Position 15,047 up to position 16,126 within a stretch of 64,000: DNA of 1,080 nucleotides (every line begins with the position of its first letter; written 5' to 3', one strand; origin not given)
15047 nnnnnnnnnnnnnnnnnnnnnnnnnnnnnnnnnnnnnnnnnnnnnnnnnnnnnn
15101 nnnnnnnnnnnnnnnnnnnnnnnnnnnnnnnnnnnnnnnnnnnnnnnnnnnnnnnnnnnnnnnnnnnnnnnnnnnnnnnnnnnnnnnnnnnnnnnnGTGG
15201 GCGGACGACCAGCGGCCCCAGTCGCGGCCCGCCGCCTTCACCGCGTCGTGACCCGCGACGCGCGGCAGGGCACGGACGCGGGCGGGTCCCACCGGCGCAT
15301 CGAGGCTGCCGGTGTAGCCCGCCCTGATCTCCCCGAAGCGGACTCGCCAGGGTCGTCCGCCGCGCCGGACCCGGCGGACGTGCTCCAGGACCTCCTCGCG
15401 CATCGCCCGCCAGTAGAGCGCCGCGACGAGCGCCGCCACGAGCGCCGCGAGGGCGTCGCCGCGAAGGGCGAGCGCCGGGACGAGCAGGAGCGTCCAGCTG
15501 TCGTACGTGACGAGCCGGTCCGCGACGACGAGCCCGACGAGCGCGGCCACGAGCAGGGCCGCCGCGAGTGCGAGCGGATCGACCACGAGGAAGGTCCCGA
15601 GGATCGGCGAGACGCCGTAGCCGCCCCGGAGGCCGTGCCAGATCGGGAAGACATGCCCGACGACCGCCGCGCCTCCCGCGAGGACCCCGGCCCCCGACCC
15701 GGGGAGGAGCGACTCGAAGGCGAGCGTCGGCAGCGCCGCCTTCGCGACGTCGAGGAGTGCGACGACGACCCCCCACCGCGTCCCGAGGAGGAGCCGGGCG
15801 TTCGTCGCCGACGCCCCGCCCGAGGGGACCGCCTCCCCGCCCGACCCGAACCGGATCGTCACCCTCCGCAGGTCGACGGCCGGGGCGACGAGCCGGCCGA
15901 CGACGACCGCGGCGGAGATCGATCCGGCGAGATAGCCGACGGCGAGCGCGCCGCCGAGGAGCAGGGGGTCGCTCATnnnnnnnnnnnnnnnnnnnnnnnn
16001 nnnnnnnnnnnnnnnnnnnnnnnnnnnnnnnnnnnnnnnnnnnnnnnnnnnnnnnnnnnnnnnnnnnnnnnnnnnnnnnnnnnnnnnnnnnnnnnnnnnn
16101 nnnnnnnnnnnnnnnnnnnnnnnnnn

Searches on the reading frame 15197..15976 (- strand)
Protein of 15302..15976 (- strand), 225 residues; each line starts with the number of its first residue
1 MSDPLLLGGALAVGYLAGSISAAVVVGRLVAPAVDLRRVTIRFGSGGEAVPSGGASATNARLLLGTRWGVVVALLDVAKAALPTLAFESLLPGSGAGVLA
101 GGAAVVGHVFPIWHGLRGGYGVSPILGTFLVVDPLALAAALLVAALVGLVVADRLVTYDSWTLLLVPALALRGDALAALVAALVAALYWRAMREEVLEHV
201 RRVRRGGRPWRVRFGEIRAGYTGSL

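Call 17: find_homologous_proteins(query=window:15302-15976:-, max_evalue=10)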
Query window:15302-15976:- (225 aa): 82 proteins with E <= 10 among 8000 candidates.
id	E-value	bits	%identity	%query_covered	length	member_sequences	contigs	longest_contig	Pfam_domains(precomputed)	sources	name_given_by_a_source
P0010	3.0e-80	287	66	99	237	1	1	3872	PF02660.21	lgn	-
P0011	2.1e-63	232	55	100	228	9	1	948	PF02660.21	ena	-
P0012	3.7e-62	228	54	100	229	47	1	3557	PF02660.21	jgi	-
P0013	3.4e-61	225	53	97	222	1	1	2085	PF02660.21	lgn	-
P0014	1.9e-58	216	51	94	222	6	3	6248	PF02660.21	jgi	jgi:glycerol-3-phosphate acyltransferase PlsY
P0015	2.4e-58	215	53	94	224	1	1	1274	PF02660.21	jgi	jgi:glycerol-3-phosphate acyltransferase PlsY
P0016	5.9e-54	201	50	98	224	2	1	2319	PF02660.21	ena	-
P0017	9.5e-10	57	40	46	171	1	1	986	PF02660.21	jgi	jgi:glycerol-3-phosphate acyltransferase PlsY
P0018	9.7e-9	53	35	88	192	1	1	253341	PF02660.21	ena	-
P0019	8.7e-8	50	42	56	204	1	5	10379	PF02660.21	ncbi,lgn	-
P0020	1.1e-7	50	41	49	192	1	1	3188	PF02660.21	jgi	jgi:glycerol-3-phosphate acyltransferase PlsY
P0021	1.4e-6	46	35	76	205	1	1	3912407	PF02660.21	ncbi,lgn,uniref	ncbi:glycerol-3-phosphate 1-O-acyltransferase PlsY [Rhizobium lusitanum]|uniref:glycerol-3-phosphate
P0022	2.8e-6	45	51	35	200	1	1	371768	PF02660.21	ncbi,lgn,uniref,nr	ncbi:glycerol-3-phosphate acyltransferase [Phycicoccus sonneratiae]|uniref:Glycerol-3-phosphate acyl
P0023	3.5e-6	45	38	61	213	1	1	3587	PF02660.21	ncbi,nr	ncbi:MAG: glycerol-3-phosphate 1-O-acyltransferase PlsY [Brevundimonas sp.]|nr:glycerol-3-phosphate 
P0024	4.8e-6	44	33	89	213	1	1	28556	PF02660.21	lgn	-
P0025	5.3e-6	44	34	89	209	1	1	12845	PF02660.21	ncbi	-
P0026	6.8e-6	44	34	89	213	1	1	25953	PF02660.21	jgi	jgi:acyl phosphate:glycerol-3-phosphate acyltransferase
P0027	8.9e-6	44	35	55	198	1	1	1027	PF02660.21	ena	-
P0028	1.5e-5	43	34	89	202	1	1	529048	PF02660.21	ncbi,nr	ncbi:MAG: glycerol-3-phosphate 1-O-acyltransferase PlsY [Rhodoferax sp.]|nr:glycerol-3-phosphate 1-O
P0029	1.6e-5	43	38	59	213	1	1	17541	PF02660.21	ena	-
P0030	1.8e-5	43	38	59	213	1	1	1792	PF02660.21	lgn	-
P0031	3.4e-5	42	34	58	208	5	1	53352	PF02660.21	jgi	jgi:acyl phosphate:glycerol-3-phosphate acyltransferase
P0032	4.2e-5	41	38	44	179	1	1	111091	PF02660.21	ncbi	-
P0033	4.6e-5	41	38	61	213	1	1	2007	PF02660.21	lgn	-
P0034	8.1e-5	40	43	18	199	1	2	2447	PF02660.21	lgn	-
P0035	3.0e-4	39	38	50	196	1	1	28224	PF02660.21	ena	-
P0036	4.6e-4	38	38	60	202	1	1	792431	PF02660.21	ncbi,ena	-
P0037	5.0e-4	38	34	92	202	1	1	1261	PF02660.21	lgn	-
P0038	6.8e-4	37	43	60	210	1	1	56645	PF02660.21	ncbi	-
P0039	7.5e-4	37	39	60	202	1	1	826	PF02660.21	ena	-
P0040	1.2e-3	37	39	60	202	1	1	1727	PF02660.21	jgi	jgi:glycerol-3-phosphate acyltransferase PlsY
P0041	1.3e-3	37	39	64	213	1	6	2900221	PF02660.21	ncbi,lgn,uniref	ncbi:glycerol-3-phosphate 1-O-acyltransferase PlsY [Camelimonas abortus]|uniref:Glycerol-3-phosphate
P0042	1.6e-3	36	37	40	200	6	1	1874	PF02660.21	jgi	jgi:glycerol-3-phosphate acyltransferase PlsY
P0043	2.0e-3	36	37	67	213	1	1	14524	PF02660.21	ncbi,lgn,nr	ncbi:MAG TPA: glycerol-3-phosphate 1-O-acyltransferase PlsY [Thermoanaerobaculia bacterium]|nr:glyce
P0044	2.1e-3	36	32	53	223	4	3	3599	PF02660.21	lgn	-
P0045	2.2e-3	36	45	17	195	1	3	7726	PF02660.21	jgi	jgi:glycerol-3-phosphate acyltransferase PlsY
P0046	2.2e-3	36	45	17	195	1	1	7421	PF02660.21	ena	-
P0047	2.9e-3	35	38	60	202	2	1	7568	PF02660.21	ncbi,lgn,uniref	ncbi:glycerol-3-phosphate 1-O-acyltransferase PlsY [Phaeovulum sp.]|uniref:glycerol-3-phosphate 1-O-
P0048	3.1e-3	35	36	53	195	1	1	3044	PF02660.21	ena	-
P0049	3.4e-3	35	39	55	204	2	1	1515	PF02660.21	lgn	-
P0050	4.6e-3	35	38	61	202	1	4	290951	PF02660.21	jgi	jgi:glycerol-3-phosphate acyltransferase PlsY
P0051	5.0e-3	35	39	59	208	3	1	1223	PF02660.21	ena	-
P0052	6.4e-3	34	32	85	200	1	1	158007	PF02660.21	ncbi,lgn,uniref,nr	ncbi:acyl-phosphate glycerol-3-phosphate acyltransferase [Jannaschia faecimaris]|uniref:Glycerol-3-p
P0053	8.8e-3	34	37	78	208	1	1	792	PF02660.21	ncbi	-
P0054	1.1e-2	34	34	44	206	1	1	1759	PF02660.21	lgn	-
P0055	1.3e-2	33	31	71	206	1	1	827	PF02660.21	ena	-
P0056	1.4e-2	33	37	59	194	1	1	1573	PF02660.21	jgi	-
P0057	1.5e-2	33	37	59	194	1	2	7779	PF02660.21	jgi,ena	jgi:glycerol-3-phosphate acyltransferase PlsY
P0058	1.5e-2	33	39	65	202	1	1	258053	PF02660.21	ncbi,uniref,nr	ncbi:glycerol-3-phosphate 1-O-acyltransferase PlsY [Aliiroseovarius sp. S1339]|uniref:glycerol-3-pho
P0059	1.5e-2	33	45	22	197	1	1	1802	PF02660.21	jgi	jgi:acyl phosphate:glycerol-3-phosphate acyltransferase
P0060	1.5e-2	33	30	87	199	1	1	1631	PF02660.21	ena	-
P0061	2.1e-2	33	38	54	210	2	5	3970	PF02660.21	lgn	-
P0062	2.2e-2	33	40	49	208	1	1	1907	PF02660.21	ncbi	-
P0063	2.4e-2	32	36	38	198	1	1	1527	PF02660.21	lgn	-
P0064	2.7e-2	32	30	76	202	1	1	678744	PF02660.21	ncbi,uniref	ncbi:glycerol-3-phosphate 1-O-acyltransferase PlsY [Falsirhodobacter sp. 1013]|uniref:glycerol-3-pho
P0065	3.0e-2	32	34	74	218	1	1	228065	PF02660.21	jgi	jgi:acyl phosphate:glycerol-3-phosphate acyltransferase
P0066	5.0e-2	31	40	49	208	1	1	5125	PF02660.21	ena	-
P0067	6.0e-2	31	30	88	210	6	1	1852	PF02660.21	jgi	jgi:glycerol-3-phosphate acyltransferase PlsY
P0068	7.8e-2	31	36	65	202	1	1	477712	PF02660.21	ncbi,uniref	ncbi:glycerol-3-phosphate 1-O-acyltransferase PlsY [Aliiroseovarius sp. 2305UL8-7]|uniref:glycerol-3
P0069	1.0e-1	30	46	37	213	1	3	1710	PF02660.21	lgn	-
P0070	1.1e-1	30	35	59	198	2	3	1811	PF02660.21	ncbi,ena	-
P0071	1.3e-1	30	35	53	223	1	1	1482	PF02660.21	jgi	jgi:glycerol-3-phosphate acyltransferase PlsY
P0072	1.4e-1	30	31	89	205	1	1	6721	PF02660.21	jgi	jgi:acyl phosphate:glycerol-3-phosphate acyltransferase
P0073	1.5e-1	30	60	11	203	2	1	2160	PF02660.21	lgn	-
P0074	2.1e-1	29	38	61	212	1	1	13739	PF02660.21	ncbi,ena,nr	ncbi:MAG: glycerol-3-phosphate 1-O-acyltransferase PlsY [Rhodobacterales bacterium]|nr:glycerol-3-ph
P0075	3.1e-1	29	35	41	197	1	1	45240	PF02660.21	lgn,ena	-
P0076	3.1e-1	29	35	41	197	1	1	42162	PF02660.21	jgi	-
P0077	6.4e-1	28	32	78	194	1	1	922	PF02660.21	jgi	jgi:glycerol-3-phosphate acyltransferase PlsY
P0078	7.0e-1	28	48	19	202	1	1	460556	PF02660.21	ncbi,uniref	ncbi:glycerol-3-phosphate 1-O-acyltransferase PlsY [Novispirillum sp. DQ9]|uniref:glycerol-3-phospha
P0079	7.1e-1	28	35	55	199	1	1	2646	PF02660.21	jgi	jgi:glycerol-3-phosphate acyltransferase PlsY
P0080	7.1e-1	28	33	36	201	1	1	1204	PF02660.21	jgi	jgi:glycerol-3-phosphate acyltransferase PlsY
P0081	8.5e-1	27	33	60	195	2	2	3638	PF02660.21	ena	-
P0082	9.5e-1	27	44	19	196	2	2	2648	PF02660.21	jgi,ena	-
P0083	9.5e-1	27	32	52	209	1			PF02660.21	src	-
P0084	1.0e+0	27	38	52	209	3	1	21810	PF02660.21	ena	-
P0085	1.5e+0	27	34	53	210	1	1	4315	PF02660.21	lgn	-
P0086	2.9e+0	26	30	88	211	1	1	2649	PF02660.21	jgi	jgi:glycerol-3-phosphate acyltransferase PlsY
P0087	3.8e+0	25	32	52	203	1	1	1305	PF02660.21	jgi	jgi:glycerol-3-phosphate acyltransferase PlsY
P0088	4.2e+0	25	36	54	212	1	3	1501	PF02660.21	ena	-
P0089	5.5e+0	25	32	84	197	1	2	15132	PF02660.21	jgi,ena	-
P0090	5.7e+0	25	32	80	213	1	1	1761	PF02660.21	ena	-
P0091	7.4e+0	24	33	53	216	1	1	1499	PF02660.21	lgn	-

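Call 18: find_encoding_contigs(protein=P0010, flank=6000, max_places=3)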
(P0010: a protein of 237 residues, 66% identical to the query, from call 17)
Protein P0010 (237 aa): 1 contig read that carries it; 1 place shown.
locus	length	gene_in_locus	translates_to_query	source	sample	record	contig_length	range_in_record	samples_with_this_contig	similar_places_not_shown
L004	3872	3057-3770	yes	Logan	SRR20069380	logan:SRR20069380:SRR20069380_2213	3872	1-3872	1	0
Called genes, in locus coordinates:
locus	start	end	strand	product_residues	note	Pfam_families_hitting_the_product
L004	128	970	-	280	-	-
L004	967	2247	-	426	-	PF07690:MFS_1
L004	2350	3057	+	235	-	PF02660:G3P_acyltransf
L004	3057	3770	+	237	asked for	PF02660:G3P_acyltransf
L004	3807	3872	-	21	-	?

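Call 19: find_encoding_contigs(protein=P0014, flank=6000, max_places=4)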
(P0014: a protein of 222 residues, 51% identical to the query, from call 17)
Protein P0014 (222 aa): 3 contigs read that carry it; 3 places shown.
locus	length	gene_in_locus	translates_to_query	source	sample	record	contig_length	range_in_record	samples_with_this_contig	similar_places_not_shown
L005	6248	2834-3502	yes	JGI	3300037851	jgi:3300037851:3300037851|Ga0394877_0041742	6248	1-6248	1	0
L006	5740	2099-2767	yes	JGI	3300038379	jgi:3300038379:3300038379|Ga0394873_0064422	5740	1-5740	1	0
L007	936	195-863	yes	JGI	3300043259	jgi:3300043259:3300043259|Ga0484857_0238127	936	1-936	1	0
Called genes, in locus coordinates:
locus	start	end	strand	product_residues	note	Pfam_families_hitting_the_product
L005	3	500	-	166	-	?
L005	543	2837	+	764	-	PF01326:PPDK_N, PF27448:Rph_4th (weak), PF00391:PEP-utilizers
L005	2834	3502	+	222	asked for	PF02660:G3P_acyltransf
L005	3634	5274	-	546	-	-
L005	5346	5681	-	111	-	-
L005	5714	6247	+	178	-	?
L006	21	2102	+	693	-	PF01326:PPDK_N, PF27448:Rph_4th (weak), PF00391:PEP-utilizers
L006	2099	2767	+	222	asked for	PF02660:G3P_acyltransf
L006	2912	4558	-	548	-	-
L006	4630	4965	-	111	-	-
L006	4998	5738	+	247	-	?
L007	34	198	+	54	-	PF00391:PEP-utilizers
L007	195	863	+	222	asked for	PF02660:G3P_acyltransf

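Call 20: find_encoding_contigs(protein=P0012, flank=6000, max_places=4)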
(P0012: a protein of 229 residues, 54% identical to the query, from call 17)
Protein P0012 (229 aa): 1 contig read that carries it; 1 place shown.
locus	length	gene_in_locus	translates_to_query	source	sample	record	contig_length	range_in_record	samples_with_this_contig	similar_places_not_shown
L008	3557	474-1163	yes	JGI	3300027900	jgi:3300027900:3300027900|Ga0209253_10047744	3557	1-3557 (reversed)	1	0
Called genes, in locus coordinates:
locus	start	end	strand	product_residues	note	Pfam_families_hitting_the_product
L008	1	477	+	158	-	?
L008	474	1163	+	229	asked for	PF02660:G3P_acyltransf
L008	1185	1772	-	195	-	PF06445:GyrI-like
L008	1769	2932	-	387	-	PF12679:ABC2_membrane_2, PF12698:ABC2_membrane_3, PF01061:ABC2_membrane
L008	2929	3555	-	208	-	?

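Call 25: find_related_loci(query=A2, collection=genome_contigs, flank=8000)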
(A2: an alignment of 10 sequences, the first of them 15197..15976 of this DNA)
Query A2 (260 aa) in genome_contigs; peptide patterns used: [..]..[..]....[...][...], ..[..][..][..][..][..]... (x = any residue, [..] = any of these).
44 stretches matched a pattern; 9 encode a relative of the query (tblastn E <= 1e-3); 9 distinct loci.
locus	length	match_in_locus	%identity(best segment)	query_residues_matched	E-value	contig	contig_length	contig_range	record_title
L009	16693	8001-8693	50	13-247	4e-62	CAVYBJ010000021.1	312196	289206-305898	MAG: uncultured Chloroflexia bacterium isolate MFD02979.bin.2.161 genome assembly, contig: contig_39029, whole genome sh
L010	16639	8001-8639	51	13-224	4e-61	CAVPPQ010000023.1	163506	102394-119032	MAG: uncultured Chloroflexia bacterium isolate MFD09848.bin.1.119 genome assembly, contig: contig_42393, whole genome sh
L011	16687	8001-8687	51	7-236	6e-57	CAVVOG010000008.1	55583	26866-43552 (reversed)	MAG: uncultured Actinomycetes bacterium isolate MFD09779.bin.1.329 genome assembly, contig: contig_92834, whole genome s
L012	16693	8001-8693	49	5-238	2e-56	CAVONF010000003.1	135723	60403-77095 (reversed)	MAG: uncultured Chloroflexia bacterium isolate MFD09779.bin.3.295 genome assembly, contig: contig_18026, whole genome sh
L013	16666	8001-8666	49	2-224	1e-56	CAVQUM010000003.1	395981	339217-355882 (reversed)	MAG: uncultured Chloroflexia bacterium isolate MFD09964.bin.2.52 genome assembly, contig: contig_13896, whole genome sho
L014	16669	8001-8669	51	1-223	2e-54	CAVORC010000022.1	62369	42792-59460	MAG: uncultured Chloroflexia bacterium isolate MFD09964.bin.2.61 genome assembly, contig: contig_41009, whole genome sho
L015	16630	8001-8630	53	14-223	5e-53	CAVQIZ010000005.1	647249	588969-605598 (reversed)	MAG: uncultured Chloroflexia bacterium isolate MFD09779.bin.2.43 genome assembly, contig: contig_46545, whole genome sho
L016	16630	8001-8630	54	14-223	2e-52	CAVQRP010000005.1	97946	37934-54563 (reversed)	MAG: uncultured Chloroflexia bacterium isolate MFD09779.bin.2.236 genome assembly, contig: contig_18639, whole genome sh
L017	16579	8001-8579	48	32-224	4e-48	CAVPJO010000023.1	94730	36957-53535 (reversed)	MAG: uncultured Chloroflexia bacterium isolate MFD09964.bin.2.79 genome assembly, contig: contig_86078, whole genome sho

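Call 40: search_protein_families(library=pfam, proteins=[L016:4410-5429:+, L016:5396-7966:+, L009:8735-9526:+], max_evalue=0.001)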
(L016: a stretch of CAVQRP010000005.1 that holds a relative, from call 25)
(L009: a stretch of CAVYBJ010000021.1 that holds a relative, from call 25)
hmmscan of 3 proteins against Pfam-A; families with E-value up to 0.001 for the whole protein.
L016:4410-5429:+ (340 aa): 1 family
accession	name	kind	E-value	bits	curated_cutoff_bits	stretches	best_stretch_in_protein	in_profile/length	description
PF00762.24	Ferrochelatase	-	1.5e-35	123.2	27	1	16-331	2-313/317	Ferrochelatase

L016:5396-7966:+ (857 aa): 2 families
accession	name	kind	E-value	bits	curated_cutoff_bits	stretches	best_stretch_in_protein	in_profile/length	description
PF01326.24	PPDK_N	-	2e-31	110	27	2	127-244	99-222/328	Pyruvate phosphate dikinase, AMP/ATP-binding domain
PF00391.29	PEP-utilizers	-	1.1e-20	73.5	23.1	1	763-832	3-72/72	PEP-utilising enzyme, mobile domain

L009:8735-9526:+ (264 aa): 3 families
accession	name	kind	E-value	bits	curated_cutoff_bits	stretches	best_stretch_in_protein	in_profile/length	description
PF13350.11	Y_phosphatase3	-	4.4e-63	213.9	22.2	1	10-262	5-240/240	Tyrosine phosphatase family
PF22784.1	PTP-SAK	-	4.3e-07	30.5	27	1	146-182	84-120/153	Swiss Army Knife protein, DSP-PTPase phosphatase domain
PF22741.1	PTP-NADK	-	3.4e-05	23.7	27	0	43-65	37-59/163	DSP-PTPase phosphatase fused to NAD+ Kinase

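Call 41: search_solved_structures(query=A2, max_evalue=1, show_alignments=2)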
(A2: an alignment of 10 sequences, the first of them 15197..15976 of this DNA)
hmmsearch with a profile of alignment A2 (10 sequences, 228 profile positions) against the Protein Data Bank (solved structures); distinct sequences matched with E-value up to 1: 1.
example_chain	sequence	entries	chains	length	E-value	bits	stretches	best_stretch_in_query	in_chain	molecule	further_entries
5xj5_A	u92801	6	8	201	6.8e-13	52.1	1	11-200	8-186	Glycerol-3-phosphate acyltransferase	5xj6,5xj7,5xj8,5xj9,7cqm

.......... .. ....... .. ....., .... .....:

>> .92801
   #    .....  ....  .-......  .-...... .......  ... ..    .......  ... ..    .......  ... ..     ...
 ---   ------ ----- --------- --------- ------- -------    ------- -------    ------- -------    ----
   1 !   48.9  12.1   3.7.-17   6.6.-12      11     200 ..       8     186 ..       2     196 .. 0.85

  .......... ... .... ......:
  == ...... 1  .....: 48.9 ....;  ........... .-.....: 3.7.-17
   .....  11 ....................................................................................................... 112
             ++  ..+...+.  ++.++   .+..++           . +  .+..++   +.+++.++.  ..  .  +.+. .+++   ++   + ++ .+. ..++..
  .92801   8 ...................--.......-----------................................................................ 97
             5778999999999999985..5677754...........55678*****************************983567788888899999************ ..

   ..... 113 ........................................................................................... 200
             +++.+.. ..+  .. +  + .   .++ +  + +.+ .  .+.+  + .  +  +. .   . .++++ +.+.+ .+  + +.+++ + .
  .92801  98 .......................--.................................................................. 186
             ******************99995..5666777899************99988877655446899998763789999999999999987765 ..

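Call 52: find_related_loci(query=A2, collection=metagenome_contigs, flank=4000)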
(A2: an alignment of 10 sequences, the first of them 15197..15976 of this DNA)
Query A2 (260 aa) in metagenome_contigs; peptide patterns used: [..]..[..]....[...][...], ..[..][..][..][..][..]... (x = any residue, [..] = any of these).
54 stretches matched a pattern; 16 encode a relative of the query (tblastn E <= 1e-3); 16 distinct loci.
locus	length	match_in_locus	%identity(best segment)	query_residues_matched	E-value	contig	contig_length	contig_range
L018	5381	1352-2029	55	1-226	2e-65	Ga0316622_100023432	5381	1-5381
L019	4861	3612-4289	55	1-226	2e-65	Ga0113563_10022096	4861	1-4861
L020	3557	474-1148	54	1-224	1e-63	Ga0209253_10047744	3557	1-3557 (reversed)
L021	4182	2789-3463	53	1-224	7e-63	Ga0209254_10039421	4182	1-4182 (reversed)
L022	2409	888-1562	55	1-224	1e-62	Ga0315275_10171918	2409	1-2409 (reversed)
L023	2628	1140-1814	55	1-224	3e-62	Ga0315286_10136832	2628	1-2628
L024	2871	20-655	54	14-224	3e-61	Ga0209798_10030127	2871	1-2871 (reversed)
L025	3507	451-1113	50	13-232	4e-60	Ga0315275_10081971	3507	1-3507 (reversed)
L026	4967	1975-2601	52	15-224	1e-59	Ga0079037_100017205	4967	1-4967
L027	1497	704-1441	54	1-243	3e-58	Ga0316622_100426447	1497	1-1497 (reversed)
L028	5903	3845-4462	52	19-224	1e-53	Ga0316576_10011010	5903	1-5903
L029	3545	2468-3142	52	1-224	9e-53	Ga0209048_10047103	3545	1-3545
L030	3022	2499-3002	51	13-179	1e-43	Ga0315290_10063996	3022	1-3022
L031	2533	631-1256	53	15-224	8e-48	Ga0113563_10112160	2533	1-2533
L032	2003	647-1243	41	18-217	7e-33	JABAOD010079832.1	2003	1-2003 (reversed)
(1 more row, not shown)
